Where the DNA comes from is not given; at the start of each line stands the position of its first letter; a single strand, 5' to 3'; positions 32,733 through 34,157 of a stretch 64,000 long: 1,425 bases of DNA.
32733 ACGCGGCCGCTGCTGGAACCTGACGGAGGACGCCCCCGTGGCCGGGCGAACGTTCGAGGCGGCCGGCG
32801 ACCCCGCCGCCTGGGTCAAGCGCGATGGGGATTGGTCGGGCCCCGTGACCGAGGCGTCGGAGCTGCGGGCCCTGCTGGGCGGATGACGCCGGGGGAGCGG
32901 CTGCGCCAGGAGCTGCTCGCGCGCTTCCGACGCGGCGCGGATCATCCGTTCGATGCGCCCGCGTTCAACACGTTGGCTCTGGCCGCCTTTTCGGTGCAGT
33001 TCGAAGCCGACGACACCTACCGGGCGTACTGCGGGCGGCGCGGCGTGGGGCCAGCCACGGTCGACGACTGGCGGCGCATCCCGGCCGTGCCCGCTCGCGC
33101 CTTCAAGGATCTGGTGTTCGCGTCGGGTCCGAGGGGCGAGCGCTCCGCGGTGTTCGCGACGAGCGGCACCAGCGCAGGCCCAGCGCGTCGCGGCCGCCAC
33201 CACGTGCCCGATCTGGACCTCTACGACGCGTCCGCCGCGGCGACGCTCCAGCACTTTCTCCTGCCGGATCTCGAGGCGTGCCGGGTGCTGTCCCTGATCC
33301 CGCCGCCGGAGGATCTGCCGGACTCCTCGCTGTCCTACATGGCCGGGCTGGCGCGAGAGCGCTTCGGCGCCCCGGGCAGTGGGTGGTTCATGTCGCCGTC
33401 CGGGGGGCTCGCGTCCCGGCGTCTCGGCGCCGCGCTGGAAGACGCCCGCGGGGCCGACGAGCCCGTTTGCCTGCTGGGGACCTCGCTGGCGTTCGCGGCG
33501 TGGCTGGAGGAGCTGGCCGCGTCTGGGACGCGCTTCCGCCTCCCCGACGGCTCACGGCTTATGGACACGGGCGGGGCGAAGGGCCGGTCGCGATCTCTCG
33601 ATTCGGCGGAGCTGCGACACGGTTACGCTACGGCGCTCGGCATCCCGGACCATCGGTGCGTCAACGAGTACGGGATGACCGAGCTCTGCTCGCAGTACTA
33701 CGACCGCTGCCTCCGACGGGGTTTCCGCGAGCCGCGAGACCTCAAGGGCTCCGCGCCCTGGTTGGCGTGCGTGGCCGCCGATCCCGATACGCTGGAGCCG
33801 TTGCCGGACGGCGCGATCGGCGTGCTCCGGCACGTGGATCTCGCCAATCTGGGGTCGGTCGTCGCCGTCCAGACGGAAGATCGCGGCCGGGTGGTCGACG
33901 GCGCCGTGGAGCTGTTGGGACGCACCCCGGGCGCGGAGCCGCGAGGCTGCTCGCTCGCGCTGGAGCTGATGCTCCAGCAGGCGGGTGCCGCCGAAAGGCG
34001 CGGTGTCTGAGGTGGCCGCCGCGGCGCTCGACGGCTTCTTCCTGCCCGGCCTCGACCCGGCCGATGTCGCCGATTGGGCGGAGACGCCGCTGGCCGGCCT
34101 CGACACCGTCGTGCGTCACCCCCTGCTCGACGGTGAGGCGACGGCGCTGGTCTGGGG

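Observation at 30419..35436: Four-gene translationally coupled operon: lipoprotein, DUF255-thioredoxin, LuxE and LuxC, with no luciferase genes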

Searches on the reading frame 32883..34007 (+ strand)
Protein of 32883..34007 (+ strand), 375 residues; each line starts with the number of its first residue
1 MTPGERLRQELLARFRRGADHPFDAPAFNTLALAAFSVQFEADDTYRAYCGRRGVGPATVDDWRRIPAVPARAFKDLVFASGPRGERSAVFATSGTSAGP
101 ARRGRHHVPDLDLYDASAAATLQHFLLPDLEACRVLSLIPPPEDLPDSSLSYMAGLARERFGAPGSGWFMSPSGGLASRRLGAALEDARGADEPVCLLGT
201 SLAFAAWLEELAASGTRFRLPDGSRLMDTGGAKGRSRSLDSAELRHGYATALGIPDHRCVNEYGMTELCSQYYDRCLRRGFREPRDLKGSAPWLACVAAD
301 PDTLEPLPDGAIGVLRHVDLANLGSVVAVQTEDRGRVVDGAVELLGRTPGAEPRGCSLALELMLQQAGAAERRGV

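Call 6: search_protein_families(library=pfam, proteins=[window:32883-34007:+], max_evalue=0.01)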
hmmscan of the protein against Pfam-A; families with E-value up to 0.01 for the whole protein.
window:32883-34007:+ (375 aa): 1 family
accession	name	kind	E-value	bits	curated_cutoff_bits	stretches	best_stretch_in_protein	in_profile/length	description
PF04443.18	LuxE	-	7.4e-15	55.1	24.9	1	26-361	36-387/391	Acyl-protein synthetase, LuxE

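Call 7: search_protein_families(library=ncbifam, proteins=[window:32883-34007:+], max_evalue=0.01)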
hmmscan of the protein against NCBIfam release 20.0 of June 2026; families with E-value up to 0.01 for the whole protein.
window:32883-34007:+ (375 aa): 1 family
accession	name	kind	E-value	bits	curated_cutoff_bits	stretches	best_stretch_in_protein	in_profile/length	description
NF052244.1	LCFA_lig_LuxE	equivalog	8.7e-10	38.1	550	2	285-359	278-361/367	long-chain-fatty-acid--protein ligase LuxE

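Call 25: search_solved_structures(query=window:32883-34007:+, max_evalue=0.01, show_alignments=2)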
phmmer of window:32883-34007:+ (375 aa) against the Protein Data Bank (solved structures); distinct sequences matched with E-value up to 0.01: 1.
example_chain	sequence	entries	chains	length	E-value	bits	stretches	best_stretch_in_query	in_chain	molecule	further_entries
7xc6_E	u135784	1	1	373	2.9e-07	33.2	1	281-360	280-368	LuxE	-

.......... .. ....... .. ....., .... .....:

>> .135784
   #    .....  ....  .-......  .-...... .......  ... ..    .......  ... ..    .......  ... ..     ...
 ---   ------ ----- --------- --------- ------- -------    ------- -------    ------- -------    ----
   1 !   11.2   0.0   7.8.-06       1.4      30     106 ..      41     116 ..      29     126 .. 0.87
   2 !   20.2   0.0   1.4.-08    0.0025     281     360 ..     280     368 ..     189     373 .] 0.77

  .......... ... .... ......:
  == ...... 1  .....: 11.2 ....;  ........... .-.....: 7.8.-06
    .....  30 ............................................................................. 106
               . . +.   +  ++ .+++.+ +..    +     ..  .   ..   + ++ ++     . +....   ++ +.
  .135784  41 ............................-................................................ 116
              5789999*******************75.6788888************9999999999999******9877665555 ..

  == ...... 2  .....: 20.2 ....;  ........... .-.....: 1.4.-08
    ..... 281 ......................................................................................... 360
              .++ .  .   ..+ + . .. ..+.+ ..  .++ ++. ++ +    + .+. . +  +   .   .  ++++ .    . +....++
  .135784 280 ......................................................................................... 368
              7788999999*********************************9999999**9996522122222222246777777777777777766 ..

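Call 44: find_homologous_proteins(query=A3, max_evalue=0.00001)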
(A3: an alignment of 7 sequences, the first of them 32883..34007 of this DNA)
Query A3 (7 sequences) (375 aa, profile of the alignment): 2514 proteins with E <= 0.00001 among 8000 candidates; the best 120 are listed.
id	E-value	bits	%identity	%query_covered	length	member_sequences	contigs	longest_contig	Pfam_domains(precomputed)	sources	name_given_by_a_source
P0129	3.1e-173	594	100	100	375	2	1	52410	PF04443.18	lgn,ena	-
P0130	1.7e-172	592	65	98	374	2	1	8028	PF04443.18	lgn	-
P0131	9.0e-172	589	49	97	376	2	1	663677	PF04443.18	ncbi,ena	-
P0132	1.3e-168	579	48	98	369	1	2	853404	PF04443.18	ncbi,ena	-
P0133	2.7e-167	574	91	100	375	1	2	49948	PF04443.18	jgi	jgi:hypothetical protein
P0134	4.1e-162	557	50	94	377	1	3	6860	PF04443.18,PF00501.35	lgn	-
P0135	1.3e-158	546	73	97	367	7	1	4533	PF04443.18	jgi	jgi:hypothetical protein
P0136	3.5e-158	544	51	93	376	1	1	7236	PF04443.18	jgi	-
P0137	1.0e-157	543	69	96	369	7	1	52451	PF04443.18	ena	-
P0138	1.6e-157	542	69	97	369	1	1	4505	PF04443.18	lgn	-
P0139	2.2e-156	538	69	96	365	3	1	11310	PF04443.18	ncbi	-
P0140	1.1e-155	536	55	97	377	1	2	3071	PF04443.18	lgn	-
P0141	3.3e-155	535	65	97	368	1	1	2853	PF04443.18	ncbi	-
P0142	5.3e-155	534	70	96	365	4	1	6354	PF04443.18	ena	-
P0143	5.5e-154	531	64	96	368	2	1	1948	PF04443.18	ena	-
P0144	1.7e-153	529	49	98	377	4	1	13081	PF04443.18,PF00501.35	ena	-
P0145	5.2e-153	527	48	97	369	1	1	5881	PF04443.18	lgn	-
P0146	6.9e-153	527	47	95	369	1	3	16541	PF04443.18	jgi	jgi:hypothetical protein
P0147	4.2e-152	524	50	95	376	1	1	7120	PF04443.18,PF00501.35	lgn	-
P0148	6.7e-152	524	55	98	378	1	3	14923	PF04443.18,PF00501.35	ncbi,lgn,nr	ncbi:MAG: long-chain fatty acid--CoA ligase [Gemmatimonadetes bacterium]|nr:long-chain fatty acid--C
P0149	1.6e-151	522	51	97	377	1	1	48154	PF04443.18,PF00501.35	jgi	jgi:hypothetical protein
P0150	1.7e-151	522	51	98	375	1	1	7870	PF04443.18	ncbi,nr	ncbi:MAG: long-chain fatty acid--CoA ligase [Gemmatimonadetes bacterium]|nr:long-chain fatty acid--C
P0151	2.7e-151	522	53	98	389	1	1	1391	PF04443.18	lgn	-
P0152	7.0e-151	520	51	97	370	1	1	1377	PF04443.18,PF00501.35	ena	-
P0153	8.8e-151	520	47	99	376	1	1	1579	PF04443.18,PF00501.35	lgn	-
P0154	1.6e-150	519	51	96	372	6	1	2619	PF04443.18,PF00501.35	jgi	jgi:hypothetical protein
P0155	2.0e-150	519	50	98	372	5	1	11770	PF04443.18,PF00501.35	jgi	jgi:hypothetical protein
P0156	2.1e-150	519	57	95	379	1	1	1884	PF04443.18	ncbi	-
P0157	2.3e-150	519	52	95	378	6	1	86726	PF04443.18,PF00501.35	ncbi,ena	ncbi:MAG TPA: hypothetical protein VIL18_02675 [Longimicrobiales bacterium]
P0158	4.4e-150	518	50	97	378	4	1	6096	PF04443.18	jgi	jgi:hypothetical protein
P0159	5.4e-150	517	51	97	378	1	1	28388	PF04443.18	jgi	jgi:hypothetical protein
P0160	5.5e-150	517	52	97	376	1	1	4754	PF04443.18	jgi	jgi:hypothetical protein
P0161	6.0e-150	517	55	96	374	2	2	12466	PF04443.18,PF00501.35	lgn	-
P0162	7.6e-150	517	50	96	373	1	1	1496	PF04443.18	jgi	jgi:hypothetical protein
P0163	9.6e-150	517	49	97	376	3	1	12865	PF04443.18,PF00501.35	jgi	jgi:hypothetical protein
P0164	9.6e-150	517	52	96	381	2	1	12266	PF04443.18,PF00501.35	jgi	-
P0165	1.9e-149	516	51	96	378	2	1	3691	PF04443.18,PF00501.35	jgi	jgi:hypothetical protein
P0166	2.4e-149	515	50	93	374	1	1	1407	PF04443.18,PF00501.35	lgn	-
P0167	2.4e-149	515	50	97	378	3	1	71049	PF04443.18,PF00501.35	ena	-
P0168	2.5e-149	515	50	98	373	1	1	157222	PF04443.18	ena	-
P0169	2.5e-149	515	50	97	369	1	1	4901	PF04443.18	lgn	-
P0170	2.6e-149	515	50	98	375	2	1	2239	PF04443.18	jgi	jgi:phenylacetate-coenzyme A ligase PaaK-like adenylate-forming protein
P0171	3.4e-149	515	52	97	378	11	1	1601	PF04443.18,PF00501.35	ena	-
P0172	3.6e-149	515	49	98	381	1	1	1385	PF04443.18,PF00501.35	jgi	jgi:hypothetical protein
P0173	5.1e-149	514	50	96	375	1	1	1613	PF04443.18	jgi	jgi:hypothetical protein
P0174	5.8e-149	514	49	98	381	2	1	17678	PF04443.18,PF00501.35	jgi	jgi:Acyl-protein synthetase, LuxE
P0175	9.0e-149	513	50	99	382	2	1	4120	PF04443.18,PF00501.35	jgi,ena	-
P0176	9.0e-149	513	49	91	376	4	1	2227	PF04443.18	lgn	-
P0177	9.1e-149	513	53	91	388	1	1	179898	PF04443.18,PF00501.35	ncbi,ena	-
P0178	1.0e-148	513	50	97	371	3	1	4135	PF04443.18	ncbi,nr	ncbi:MAG TPA: hypothetical protein VHG93_10630 [Longimicrobium sp.]|nr:hypothetical protein [Longimi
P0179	1.1e-148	513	49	96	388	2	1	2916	PF04443.18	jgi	jgi:Acyl-protein synthetase, LuxE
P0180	1.3e-148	513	49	98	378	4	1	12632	PF04443.18,PF00501.35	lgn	-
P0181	1.3e-148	513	49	96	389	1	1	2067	PF04443.18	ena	-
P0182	1.5e-148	513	51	90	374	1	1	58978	PF04443.18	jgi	-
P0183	1.6e-148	513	51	95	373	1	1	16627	PF04443.18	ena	-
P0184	2.1e-148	512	52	96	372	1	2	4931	PF04443.18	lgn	-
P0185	2.3e-148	512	49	98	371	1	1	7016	PF04443.18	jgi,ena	-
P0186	2.3e-148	512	49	98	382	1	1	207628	PF04443.18,PF00501.35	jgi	jgi:hypothetical protein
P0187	2.3e-148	512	50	98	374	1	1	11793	PF04443.18,PF00501.35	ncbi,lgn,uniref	ncbi:long-chain fatty acid--CoA ligase [Longimicrobium sp.]|uniref:LuxE/PaaK family acyltransferase 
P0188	2.4e-148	512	50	97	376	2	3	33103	PF04443.18,PF00501.35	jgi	jgi:hypothetical protein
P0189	2.7e-148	512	48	97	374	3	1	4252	PF04443.18,PF00501.35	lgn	-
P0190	2.8e-148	512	48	91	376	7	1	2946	PF04443.18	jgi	jgi:hypothetical protein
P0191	2.8e-148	512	50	99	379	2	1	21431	PF04443.18,PF00501.35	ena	-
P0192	3.3e-148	512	48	92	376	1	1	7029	PF04443.18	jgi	-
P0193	3.5e-148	511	50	95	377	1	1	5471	PF04443.18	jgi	jgi:hypothetical protein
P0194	3.6e-148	511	49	99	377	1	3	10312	PF04443.18,PF00501.35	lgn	-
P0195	3.6e-148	511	48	92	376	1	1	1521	PF04443.18,PF00501.35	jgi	jgi:acyl-CoA synthetase (AMP-forming)/AMP-acid ligase II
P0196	4.4e-148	511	46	98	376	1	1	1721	PF04443.18,PF00501.35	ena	-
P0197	5.4e-148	511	50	98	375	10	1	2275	PF04443.18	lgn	-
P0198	5.4e-148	511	47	98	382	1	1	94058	PF04443.18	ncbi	-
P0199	6.2e-148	511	49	96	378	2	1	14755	PF04443.18,PF00501.35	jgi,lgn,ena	-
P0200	7.3e-148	510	48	94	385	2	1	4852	PF04443.18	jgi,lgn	-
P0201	7.9e-148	510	51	97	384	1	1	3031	PF04443.18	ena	-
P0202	9.1e-148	510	49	94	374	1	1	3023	PF04443.18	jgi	jgi:hypothetical protein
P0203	9.3e-148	510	51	97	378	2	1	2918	PF04443.18,PF00501.35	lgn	-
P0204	1.0e-147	510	51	91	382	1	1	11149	PF04443.18,PF00501.35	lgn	-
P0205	1.1e-147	510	50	98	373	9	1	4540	PF04443.18,PF00501.35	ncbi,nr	ncbi:MAG TPA: hypothetical protein VFY65_01265 [Longimicrobium sp.]|nr:hypothetical protein [Longimi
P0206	1.5e-147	509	50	97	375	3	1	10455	PF04443.18,PF00501.35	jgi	jgi:hypothetical protein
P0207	1.5e-147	509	48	94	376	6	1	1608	PF04443.18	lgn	-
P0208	1.6e-147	509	49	99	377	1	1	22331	PF04443.18,PF00501.35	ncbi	ncbi:MAG TPA: hypothetical protein VF158_07885 [Longimicrobiales bacterium]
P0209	1.7e-147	509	49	98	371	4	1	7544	PF04443.18,PF00501.35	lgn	-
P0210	1.7e-147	509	48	97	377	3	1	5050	PF04443.18,PF00501.35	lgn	-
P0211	1.9e-147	509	47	99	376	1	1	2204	PF04443.18,PF00501.35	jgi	jgi:acyl-CoA synthetase (AMP-forming)/AMP-acid ligase II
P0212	2.1e-147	509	49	98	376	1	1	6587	PF04443.18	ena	-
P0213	3.0e-147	508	49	98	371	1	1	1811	PF04443.18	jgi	jgi:hypothetical protein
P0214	3.2e-147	508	50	97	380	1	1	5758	PF04443.18,PF00501.35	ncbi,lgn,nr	ncbi:MAG: AMP-binding protein [Gemmatimonadetes bacterium]|nr:AMP-binding protein [Gemmatimonadota b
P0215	3.3e-147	508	47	96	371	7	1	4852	PF04443.18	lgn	-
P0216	3.6e-147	508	50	98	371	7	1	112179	PF04443.18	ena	-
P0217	4.2e-147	508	47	98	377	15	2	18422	PF04443.18,PF00501.35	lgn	-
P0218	5.0e-147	508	46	98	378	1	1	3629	PF04443.18,PF00501.35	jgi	jgi:Acyl-protein synthetase, LuxE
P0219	5.0e-147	508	49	99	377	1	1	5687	PF04443.18,PF00501.35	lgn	-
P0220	5.2e-147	508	51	99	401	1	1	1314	PF04443.18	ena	-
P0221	5.4e-147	508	49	96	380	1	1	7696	PF04443.18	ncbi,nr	ncbi:MAG: long-chain fatty acid--CoA ligase [Gemmatimonadetes bacterium]|nr:long-chain fatty acid--C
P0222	5.6e-147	508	49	93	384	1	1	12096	PF04443.18,PF00501.35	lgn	-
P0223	6.4e-147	507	49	99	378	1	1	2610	PF04443.18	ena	-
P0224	7.2e-147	507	50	96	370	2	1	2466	PF04443.18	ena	-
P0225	8.6e-147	507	45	97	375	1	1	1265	PF04443.18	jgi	-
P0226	8.7e-147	507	49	98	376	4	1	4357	PF04443.18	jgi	jgi:hypothetical protein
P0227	9.1e-147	507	51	99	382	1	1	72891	PF04443.18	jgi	jgi:hypothetical protein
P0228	9.8e-147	507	44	95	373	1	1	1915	PF04443.18,PF00501.35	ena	-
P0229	1.0e-146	507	52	96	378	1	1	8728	PF04443.18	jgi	jgi:hypothetical protein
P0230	1.2e-146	506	48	97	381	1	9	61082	PF04443.18,PF00501.35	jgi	jgi:hypothetical protein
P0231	1.2e-146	506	48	97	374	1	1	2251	PF04443.18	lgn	-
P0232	1.3e-146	506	51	97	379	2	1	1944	PF04443.18,PF00501.35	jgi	jgi:hypothetical protein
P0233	1.5e-146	506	48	96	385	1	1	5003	PF04443.18,PF00501.35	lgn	-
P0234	1.6e-146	506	50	97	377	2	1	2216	PF04443.18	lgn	-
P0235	1.6e-146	506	45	98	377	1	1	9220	PF04443.18,PF00501.35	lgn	-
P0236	1.7e-146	506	51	97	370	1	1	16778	PF04443.18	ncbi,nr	ncbi:MAG TPA: hypothetical protein VFJ16_13145 [Longimicrobium sp.]|nr:hypothetical protein [Longimi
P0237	1.9e-146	506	49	97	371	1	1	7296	PF04443.18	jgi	jgi:hypothetical protein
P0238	2.0e-146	506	49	96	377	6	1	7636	PF04443.18,PF00501.35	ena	-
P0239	2.1e-146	506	52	97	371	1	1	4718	PF04443.18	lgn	-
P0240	2.1e-146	506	53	94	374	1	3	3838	PF04443.18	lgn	-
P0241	2.1e-146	506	50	99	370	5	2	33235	PF04443.18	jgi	jgi:hypothetical protein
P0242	2.1e-146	506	48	98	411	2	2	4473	PF04443.18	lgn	-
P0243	2.3e-146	505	49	97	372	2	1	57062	PF04443.18,PF00501.35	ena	-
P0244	2.5e-146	505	49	97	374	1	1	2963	PF04443.18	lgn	-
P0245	2.5e-146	505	52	96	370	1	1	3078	PF04443.18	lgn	-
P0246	2.6e-146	505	49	99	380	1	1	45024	PF04443.18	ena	-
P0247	2.7e-146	505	45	96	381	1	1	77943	PF04443.18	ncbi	-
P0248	3.2e-146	505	50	98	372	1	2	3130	PF04443.18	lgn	-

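Call 78: predict_structure(alignment_id=A8)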
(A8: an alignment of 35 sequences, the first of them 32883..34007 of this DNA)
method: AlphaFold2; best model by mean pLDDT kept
length: 375 residues; sequences in the alignment: 35
mean_pLDDT: 90.8   pTM: 0.89
mean pLDDT of the five models: 90.8, 89.6, 89.1, 89.0, 88.6
residues with pLDDT >= 90: 289; 70-90: 51; 50-70: 32; < 50: 3
segments of 3 or more residues with pLDDT < 50: none
pLDDT, mean of each block of 10 residues (from residue 1): 94 96 95 97 95 96 97 90 89 67 87 97 92 93 94 96 96 93 98 97 92 97 94 67 93 97 93 95 90 97 94 97 96 93 89 66 67 57
secondary structure, 60 per line:
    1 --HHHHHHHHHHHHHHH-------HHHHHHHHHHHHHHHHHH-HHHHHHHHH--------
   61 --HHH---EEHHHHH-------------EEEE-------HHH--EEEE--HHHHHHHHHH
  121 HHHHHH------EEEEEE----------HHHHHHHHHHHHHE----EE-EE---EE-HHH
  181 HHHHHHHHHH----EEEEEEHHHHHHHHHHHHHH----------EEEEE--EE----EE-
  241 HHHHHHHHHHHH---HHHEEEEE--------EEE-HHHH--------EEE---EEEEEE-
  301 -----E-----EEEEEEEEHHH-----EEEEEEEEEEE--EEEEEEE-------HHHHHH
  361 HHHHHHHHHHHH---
elements in order: H3-17 H25-42 H44-52 H71-75 E89-92 E105-108 H111-126 E133-138 H149-161 H178-190 E195-200 H201-214 E225-229 H241-252 E259-263 E272-274 H276-279 E288-290 E294-299 E312-319 E328-338 E341-347 H355-372
